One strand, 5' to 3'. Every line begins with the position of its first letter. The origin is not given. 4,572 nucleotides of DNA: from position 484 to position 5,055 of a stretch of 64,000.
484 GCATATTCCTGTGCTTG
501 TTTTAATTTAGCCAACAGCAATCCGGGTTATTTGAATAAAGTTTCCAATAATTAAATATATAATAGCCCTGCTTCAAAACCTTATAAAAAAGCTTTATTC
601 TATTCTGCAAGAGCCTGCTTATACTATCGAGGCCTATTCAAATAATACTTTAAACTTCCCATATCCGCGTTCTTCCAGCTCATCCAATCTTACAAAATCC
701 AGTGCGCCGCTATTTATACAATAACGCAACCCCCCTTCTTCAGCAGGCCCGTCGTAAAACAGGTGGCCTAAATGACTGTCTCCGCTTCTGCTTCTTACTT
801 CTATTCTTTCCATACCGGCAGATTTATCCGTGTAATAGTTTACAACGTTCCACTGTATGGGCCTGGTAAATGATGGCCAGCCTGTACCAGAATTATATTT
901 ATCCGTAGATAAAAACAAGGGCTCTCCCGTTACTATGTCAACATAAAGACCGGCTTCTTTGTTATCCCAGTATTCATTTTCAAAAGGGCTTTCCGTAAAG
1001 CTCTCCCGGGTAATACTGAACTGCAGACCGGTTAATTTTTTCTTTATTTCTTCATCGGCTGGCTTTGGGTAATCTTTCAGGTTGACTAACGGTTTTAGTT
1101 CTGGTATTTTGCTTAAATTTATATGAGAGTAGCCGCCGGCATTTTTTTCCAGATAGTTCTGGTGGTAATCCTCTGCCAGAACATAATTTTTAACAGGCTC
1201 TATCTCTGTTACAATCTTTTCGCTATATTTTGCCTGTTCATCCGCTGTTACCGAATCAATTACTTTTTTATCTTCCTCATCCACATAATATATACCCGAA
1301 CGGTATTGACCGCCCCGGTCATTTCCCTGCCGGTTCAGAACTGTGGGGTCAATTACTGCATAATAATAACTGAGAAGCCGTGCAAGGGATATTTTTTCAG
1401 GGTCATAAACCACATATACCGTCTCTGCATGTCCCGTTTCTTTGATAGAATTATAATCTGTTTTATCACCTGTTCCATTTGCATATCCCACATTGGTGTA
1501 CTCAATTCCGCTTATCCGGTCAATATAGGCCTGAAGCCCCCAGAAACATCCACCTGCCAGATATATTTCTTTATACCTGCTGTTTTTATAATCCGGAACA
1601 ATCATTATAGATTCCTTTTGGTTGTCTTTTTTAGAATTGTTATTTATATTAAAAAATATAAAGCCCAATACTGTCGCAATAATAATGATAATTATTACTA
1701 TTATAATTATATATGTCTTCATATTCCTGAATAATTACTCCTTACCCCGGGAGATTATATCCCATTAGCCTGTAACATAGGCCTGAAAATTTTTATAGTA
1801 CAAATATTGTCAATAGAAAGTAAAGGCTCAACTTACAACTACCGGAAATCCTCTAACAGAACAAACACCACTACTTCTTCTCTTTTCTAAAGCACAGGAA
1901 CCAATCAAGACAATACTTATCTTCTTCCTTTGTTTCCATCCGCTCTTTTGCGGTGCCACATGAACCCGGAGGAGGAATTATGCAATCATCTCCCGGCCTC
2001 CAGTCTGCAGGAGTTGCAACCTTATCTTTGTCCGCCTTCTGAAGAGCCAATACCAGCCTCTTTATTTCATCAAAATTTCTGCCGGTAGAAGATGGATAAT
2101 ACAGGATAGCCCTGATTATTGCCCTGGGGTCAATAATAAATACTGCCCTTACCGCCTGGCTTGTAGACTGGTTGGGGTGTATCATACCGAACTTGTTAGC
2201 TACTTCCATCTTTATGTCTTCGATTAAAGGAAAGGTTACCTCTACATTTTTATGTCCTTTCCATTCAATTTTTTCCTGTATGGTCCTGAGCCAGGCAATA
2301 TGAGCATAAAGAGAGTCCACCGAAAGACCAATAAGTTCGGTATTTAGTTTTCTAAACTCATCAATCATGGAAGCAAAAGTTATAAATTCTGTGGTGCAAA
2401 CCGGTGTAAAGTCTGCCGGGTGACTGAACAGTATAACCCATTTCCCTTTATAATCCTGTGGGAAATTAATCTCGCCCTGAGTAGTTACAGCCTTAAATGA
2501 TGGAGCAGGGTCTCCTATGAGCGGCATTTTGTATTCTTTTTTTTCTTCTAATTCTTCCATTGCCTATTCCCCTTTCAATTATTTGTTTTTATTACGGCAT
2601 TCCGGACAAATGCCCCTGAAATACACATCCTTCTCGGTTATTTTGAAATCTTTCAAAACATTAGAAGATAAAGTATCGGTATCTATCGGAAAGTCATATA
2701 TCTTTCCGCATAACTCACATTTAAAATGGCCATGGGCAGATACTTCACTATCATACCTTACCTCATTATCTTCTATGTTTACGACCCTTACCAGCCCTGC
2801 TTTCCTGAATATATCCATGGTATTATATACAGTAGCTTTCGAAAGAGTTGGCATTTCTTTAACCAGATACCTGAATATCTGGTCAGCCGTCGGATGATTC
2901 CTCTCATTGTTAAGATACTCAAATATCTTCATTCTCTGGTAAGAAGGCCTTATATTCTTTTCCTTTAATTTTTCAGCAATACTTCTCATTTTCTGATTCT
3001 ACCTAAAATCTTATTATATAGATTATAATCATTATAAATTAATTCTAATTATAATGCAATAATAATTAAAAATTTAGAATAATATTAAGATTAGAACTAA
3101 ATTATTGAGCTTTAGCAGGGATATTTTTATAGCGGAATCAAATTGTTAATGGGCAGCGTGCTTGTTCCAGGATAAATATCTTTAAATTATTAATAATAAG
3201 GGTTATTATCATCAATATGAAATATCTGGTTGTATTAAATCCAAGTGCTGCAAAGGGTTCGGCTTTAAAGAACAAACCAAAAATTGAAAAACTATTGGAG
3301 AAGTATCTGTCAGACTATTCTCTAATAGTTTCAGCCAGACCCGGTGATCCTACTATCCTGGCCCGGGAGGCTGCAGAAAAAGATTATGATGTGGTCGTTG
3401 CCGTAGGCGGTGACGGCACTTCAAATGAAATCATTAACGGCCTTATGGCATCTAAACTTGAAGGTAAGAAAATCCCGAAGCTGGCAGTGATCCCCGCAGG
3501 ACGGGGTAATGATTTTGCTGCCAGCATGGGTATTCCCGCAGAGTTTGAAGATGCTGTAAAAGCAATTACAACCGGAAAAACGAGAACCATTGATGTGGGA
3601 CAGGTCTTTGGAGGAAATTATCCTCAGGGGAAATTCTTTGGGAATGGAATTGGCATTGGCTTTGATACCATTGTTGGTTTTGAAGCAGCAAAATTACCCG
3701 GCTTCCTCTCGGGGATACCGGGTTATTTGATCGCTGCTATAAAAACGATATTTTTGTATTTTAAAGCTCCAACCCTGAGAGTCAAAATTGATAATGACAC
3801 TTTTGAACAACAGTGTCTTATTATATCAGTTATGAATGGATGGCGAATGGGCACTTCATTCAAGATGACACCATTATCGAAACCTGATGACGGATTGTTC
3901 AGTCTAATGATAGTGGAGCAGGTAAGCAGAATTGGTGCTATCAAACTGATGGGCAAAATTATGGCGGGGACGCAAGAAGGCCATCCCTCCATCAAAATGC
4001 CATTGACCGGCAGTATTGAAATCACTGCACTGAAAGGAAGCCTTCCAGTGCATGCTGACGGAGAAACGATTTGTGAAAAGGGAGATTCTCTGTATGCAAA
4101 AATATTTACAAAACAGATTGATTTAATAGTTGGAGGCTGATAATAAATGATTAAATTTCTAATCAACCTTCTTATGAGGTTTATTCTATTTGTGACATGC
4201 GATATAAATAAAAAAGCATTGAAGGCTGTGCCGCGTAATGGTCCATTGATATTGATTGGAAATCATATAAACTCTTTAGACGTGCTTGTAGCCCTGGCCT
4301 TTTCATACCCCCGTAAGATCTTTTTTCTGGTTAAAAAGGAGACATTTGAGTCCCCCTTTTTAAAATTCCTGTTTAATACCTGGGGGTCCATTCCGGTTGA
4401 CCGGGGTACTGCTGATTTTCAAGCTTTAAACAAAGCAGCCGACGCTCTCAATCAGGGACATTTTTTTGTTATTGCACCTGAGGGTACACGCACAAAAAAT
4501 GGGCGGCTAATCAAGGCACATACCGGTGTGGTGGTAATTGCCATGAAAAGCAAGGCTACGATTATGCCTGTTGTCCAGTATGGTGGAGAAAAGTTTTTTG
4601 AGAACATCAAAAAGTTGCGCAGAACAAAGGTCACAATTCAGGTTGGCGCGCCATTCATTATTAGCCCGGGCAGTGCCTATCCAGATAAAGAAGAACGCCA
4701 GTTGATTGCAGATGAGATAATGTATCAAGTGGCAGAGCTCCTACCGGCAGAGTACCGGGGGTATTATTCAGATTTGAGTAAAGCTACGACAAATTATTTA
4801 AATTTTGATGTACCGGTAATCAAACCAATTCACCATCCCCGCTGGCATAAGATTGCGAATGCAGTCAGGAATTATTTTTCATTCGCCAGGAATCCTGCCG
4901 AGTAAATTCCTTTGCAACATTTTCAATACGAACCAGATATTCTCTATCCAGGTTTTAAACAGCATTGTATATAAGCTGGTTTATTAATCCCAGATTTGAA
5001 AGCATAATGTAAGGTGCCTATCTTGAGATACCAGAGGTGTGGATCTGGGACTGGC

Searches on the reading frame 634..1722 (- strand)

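Call 67: search_protein_families(library=pfam, proteins=[window:634-1722:-], max_evalue=0.000001)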
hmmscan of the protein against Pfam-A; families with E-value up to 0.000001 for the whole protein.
window:634-1722:- (362 aa): 2 families
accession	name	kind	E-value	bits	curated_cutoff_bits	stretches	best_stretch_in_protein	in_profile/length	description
PF01625.27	PMSR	-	6.2e-55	186.1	23.7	1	52-200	1-153/153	Peptide methionine sulfoxide reductase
PF01641.26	SelR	-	4.5e-43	146.3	24.9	1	230-344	1-115/116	SelR domain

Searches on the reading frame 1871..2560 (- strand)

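Call 67: search_protein_families(library=pfam, proteins=[window:1871-2560:-], max_evalue=0.000001)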
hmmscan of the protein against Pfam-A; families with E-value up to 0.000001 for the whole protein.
window:1871-2560:- (229 aa): 3 families
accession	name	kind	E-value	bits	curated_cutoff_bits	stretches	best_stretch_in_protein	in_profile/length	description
PF00578.27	AhpC-TSA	-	6.8e-33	113.7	26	1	15-151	1-123/124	AhpC/TSA family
PF08534.16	Redoxin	-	5e-12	46.3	26.6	1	16-158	3-137/148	Redoxin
PF10417.14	1-cysPrx_C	-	9.4e-11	42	21.1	1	172-210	1-40/41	C-terminal domain of 1-Cys peroxiredoxin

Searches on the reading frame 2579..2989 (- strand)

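Call 67: search_protein_families(library=pfam, proteins=[window:2579-2989:-], max_evalue=0.000001)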
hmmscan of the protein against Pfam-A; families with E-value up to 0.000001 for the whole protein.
window:2579-2989:- (136 aa): 1 family
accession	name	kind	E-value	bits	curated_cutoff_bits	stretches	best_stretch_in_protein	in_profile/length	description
PF01475.25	FUR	-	4.9e-25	88.5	23.1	1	11-122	2-118/121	Ferric uptake regulator family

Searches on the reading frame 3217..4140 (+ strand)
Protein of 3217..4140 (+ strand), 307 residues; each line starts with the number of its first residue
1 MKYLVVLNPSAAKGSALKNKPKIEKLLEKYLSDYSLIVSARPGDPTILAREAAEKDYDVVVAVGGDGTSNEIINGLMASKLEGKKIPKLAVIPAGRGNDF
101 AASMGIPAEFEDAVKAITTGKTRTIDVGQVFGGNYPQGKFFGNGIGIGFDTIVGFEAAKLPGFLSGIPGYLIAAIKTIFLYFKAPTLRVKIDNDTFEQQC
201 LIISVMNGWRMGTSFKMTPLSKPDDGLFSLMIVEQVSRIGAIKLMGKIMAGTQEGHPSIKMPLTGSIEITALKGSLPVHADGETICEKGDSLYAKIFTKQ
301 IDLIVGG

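Call 67: search_protein_families(library=pfam, proteins=[window:3217-4140:+], max_evalue=0.000001)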
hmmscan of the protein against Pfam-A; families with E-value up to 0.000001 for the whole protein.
window:3217-4140:+ (307 aa): 2 families
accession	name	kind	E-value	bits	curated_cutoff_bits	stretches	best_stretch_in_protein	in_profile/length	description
PF00781.29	DAGK_cat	-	2.7e-33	114.6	23.6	1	2-130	1-125/125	Diacylglycerol kinase catalytic domain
PF19279.4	YegS_C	-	2.4e-18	66.8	27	1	147-287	5-142/158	YegS C-terminal NAD kinase beta sandwich-like domain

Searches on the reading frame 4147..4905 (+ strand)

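Call 67: search_protein_families(library=pfam, proteins=[window:4147-4905:+], max_evalue=0.000001)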
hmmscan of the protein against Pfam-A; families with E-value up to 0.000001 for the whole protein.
window:4147-4905:+ (252 aa): 1 family
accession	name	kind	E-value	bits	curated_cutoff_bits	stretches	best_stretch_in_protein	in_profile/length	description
PF01553.26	Acyltransferase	-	2.2e-24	86.2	23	1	21-143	3-130/132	Acyltransferase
